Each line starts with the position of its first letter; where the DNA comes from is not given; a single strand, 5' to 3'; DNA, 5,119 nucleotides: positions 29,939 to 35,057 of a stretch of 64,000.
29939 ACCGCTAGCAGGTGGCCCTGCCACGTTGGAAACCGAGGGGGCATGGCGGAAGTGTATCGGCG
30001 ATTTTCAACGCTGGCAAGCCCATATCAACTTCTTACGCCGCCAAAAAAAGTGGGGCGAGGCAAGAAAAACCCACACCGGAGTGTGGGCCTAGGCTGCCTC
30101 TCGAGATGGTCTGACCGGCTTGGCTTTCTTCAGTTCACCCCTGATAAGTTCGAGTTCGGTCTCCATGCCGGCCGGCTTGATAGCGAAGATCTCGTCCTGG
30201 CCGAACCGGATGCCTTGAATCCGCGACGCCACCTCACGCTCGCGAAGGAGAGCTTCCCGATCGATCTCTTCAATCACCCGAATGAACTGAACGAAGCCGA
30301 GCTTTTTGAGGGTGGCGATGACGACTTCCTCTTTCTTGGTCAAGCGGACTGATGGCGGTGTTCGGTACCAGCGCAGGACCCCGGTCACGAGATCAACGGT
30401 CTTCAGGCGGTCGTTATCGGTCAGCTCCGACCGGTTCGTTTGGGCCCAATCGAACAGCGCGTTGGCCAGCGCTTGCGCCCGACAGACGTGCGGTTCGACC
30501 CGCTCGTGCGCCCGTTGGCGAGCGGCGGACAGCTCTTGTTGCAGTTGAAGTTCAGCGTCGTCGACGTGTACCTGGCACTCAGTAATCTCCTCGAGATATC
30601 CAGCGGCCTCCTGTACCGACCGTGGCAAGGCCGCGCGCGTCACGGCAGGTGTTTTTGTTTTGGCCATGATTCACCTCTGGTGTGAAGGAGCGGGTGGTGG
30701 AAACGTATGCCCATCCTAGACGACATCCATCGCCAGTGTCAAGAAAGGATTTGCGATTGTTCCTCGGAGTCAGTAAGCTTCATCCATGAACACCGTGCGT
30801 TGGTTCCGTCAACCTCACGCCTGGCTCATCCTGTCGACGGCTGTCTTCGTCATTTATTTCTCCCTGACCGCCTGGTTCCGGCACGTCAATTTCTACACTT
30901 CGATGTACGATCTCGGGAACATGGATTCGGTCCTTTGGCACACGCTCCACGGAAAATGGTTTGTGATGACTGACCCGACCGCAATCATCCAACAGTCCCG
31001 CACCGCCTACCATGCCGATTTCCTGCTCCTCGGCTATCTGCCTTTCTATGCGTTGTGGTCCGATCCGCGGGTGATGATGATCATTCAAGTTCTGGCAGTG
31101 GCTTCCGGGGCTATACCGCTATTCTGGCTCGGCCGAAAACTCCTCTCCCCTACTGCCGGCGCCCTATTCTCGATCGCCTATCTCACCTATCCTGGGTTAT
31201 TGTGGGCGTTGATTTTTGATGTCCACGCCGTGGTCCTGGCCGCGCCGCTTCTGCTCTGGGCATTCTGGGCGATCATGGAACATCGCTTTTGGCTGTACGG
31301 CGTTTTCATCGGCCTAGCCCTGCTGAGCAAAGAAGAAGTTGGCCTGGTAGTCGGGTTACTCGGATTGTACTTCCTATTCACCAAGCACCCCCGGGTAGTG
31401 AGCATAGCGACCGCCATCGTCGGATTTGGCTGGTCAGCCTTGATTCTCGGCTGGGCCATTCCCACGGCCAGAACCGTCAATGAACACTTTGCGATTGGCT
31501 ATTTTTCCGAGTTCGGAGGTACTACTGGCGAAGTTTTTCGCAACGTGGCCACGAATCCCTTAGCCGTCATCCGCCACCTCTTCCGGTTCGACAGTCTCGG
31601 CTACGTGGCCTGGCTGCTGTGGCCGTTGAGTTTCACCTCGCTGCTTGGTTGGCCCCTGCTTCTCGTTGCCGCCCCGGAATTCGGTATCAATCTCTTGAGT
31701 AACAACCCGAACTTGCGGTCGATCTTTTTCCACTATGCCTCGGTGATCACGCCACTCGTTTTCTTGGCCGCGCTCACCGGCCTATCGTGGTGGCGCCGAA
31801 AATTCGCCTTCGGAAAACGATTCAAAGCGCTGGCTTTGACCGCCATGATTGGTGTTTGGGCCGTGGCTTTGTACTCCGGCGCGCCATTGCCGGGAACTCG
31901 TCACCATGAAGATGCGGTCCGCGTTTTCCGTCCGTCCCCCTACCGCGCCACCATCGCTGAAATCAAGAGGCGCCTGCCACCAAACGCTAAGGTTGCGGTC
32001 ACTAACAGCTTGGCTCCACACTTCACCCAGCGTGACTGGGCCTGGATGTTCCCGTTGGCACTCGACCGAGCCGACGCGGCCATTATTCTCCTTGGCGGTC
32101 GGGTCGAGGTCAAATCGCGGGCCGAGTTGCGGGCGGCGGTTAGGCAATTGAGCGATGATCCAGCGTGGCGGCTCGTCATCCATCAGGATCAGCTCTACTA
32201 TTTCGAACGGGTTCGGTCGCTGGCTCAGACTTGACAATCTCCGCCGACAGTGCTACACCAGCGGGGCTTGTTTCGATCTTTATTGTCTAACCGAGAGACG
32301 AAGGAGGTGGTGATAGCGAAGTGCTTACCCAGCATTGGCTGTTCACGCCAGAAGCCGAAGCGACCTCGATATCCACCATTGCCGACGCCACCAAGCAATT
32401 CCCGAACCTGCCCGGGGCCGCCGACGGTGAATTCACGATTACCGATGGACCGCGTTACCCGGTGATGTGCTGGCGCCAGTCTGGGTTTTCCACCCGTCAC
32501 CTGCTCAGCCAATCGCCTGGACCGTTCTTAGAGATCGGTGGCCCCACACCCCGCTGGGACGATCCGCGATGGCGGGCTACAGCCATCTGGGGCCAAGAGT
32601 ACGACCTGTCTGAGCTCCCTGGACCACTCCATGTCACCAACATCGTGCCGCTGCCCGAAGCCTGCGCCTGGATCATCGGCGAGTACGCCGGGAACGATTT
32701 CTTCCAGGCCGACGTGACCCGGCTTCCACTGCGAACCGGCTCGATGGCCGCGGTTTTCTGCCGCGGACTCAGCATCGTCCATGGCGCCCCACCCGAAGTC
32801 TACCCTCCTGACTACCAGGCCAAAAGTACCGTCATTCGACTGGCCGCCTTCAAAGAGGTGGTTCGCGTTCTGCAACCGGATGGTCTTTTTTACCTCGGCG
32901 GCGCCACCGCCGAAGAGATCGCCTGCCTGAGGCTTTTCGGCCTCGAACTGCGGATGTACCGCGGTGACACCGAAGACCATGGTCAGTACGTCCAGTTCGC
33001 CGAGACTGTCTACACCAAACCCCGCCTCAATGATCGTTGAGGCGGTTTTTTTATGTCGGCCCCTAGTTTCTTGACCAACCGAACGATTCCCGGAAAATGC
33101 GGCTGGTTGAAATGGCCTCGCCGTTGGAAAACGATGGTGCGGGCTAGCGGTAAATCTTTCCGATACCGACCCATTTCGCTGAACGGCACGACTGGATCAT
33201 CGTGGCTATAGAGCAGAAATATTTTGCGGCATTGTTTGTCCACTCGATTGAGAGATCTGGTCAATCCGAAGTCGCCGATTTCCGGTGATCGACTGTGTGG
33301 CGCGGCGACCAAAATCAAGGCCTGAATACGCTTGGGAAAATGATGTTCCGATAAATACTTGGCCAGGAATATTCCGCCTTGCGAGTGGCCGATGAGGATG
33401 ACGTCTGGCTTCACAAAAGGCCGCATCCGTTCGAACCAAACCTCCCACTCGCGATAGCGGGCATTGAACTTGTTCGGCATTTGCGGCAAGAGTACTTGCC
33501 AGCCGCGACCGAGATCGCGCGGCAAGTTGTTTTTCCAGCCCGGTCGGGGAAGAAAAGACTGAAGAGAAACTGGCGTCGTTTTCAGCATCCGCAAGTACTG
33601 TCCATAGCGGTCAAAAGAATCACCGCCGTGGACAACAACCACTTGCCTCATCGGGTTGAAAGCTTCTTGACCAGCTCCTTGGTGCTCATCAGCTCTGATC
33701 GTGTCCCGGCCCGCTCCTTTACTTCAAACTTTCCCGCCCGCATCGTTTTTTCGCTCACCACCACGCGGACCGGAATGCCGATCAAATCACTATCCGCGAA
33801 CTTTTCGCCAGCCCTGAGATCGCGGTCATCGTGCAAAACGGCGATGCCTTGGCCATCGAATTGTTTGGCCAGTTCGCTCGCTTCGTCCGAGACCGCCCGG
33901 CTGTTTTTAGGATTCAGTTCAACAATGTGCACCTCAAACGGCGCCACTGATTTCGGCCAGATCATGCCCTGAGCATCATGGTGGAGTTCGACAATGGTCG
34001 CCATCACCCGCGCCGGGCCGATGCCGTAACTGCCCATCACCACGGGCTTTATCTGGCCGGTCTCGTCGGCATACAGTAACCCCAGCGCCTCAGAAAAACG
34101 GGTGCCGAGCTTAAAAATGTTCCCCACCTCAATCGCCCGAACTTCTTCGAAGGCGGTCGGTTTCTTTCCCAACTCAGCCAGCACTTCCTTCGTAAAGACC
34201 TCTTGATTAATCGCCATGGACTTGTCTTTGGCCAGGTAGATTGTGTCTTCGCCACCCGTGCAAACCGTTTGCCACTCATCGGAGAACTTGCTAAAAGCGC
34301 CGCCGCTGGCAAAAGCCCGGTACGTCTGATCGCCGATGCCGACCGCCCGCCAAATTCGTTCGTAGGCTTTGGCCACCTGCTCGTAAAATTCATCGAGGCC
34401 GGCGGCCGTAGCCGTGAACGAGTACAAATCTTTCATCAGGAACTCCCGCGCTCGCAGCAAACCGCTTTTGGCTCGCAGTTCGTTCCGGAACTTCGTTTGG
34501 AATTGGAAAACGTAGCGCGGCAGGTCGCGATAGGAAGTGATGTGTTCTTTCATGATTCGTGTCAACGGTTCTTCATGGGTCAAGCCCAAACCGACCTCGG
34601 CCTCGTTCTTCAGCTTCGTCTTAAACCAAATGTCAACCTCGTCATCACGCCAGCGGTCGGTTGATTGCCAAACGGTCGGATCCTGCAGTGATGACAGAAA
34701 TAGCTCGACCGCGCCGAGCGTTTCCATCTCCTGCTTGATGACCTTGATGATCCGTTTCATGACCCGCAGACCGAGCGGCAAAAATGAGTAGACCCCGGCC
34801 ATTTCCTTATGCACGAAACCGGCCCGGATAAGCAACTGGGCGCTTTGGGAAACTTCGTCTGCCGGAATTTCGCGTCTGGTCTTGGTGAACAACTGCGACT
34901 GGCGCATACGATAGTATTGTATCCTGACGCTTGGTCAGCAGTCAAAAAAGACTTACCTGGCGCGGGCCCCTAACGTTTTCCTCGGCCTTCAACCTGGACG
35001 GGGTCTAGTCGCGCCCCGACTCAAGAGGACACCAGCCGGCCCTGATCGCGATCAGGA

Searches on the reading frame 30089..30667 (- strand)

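Call 101: search_protein_families(library=pfam, proteins=[window:30089-30667:-], max_evalue=0.001)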
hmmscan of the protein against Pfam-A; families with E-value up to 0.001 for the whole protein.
window:30089-30667:- (192 aa): 1 family
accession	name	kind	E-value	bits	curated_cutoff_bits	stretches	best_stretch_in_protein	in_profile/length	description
PF07352.17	Phage_Mu_Gam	-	4.7e-28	98.5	28.3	1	19-165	2-149/149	Bacteriophage Mu Gam like protein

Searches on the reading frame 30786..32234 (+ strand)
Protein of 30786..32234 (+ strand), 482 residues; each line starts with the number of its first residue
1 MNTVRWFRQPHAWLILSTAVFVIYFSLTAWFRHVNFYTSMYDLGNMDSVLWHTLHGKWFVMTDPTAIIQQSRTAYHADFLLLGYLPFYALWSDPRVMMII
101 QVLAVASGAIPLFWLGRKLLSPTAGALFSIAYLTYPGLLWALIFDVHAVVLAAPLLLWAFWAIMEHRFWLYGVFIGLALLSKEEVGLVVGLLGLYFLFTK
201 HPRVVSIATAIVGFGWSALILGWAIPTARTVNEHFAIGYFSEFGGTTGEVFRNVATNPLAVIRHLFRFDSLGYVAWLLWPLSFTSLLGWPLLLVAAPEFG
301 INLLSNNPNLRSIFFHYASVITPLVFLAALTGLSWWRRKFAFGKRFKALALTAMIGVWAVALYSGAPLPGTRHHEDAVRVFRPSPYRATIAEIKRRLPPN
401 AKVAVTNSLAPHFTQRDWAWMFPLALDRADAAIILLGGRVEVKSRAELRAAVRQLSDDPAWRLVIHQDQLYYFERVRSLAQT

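Call 67: search_protein_families(library=pfam, proteins=[window:30786-32234:+], max_evalue=0.001)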
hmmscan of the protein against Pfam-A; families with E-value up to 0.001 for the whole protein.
window:30786-32234:+ (482 aa): 1 family
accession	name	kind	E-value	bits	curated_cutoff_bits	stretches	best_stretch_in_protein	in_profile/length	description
PF09852.15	DUF2079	-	1.1e-59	203.1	28.2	1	32-427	1-405/459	Predicted membrane protein (DUF2079)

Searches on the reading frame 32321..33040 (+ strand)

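Call 80: search_protein_families(library=pfam, proteins=[window:32321-33040:+], max_evalue=0.01)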
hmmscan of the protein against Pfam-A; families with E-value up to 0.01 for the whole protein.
window:32321-33040:+ (239 aa): 2 families
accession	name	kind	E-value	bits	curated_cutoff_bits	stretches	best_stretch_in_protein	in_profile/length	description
PF08241.18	Methyltransf_11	-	0.00028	21.9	21.2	0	175-192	78-95/95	Methyltransferase domain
PF13649.12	Methyltransf_25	-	0.0081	17.3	27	0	126-158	49-80/97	Methyltransferase domain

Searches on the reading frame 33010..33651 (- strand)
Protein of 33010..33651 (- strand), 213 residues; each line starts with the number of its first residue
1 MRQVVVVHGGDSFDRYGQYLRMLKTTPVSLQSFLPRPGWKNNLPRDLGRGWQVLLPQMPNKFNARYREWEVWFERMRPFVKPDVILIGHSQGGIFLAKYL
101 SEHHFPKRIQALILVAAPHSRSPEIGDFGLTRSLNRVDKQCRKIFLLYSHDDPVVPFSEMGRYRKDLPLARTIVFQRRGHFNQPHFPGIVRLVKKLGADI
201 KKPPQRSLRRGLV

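Call 80: search_protein_families(library=pfam, proteins=[window:33010-33651:-], max_evalue=0.01)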
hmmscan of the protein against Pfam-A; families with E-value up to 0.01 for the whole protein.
window:33010-33651:- (213 aa): 9 families
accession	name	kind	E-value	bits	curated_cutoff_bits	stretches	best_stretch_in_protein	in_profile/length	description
PF00561.26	Abhydrolase_1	-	3.1e-12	47.1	25.8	1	72-122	61-106/245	alpha/beta hydrolase fold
PF06821.19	Ser_hydrolase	-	2.1e-09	38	22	1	62-183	35-156/172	Serine hydrolase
PF07819.20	PGAP1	-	1.6e-06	28.5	24.3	1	80-143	89-153/233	PGAP1-like alpha/beta domain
PF12697.13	Abhydrolase_6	-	1.2e-05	26.6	26.3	1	4-121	1-94/217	Alpha/beta hydrolase family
PF12146.15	Hydrolase_4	-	8.4e-05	22.4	27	1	81-124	75-116/239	Serine aminopeptidase, S33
PF12048.14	DUF3530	-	0.00063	19.6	29.8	1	83-122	196-234/310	Protein of unknown function (DUF3530)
PF02089.21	Palm_thioest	-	0.00087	19.5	26.8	1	84-120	75-111/254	Palmitoyl protein thioesterase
PF20091.5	Abhydrolase_10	-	0.0019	17.6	23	1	83-184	171-277/429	Alpha/beta hydrolase domain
PF12695.13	Abhydrolase_5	-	0.0081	16.4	27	0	82-175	57-134/164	Alpha/beta hydrolase family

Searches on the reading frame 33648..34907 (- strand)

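Call 80: search_protein_families(library=pfam, proteins=[window:33648-34907:-], max_evalue=0.01)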
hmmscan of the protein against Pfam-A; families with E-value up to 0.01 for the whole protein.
window:33648-34907:- (419 aa): 2 families
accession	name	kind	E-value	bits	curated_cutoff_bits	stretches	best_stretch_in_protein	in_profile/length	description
PF00587.30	tRNA-synt_2b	-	1.7e-29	103.6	29.3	1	95-307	1-177/179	tRNA synthetase class II core domain (G, H, P, S and T)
PF03129.25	HGTP_anticodon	-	5.1e-18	65.5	21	1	326-418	2-93/94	Anticodon binding domain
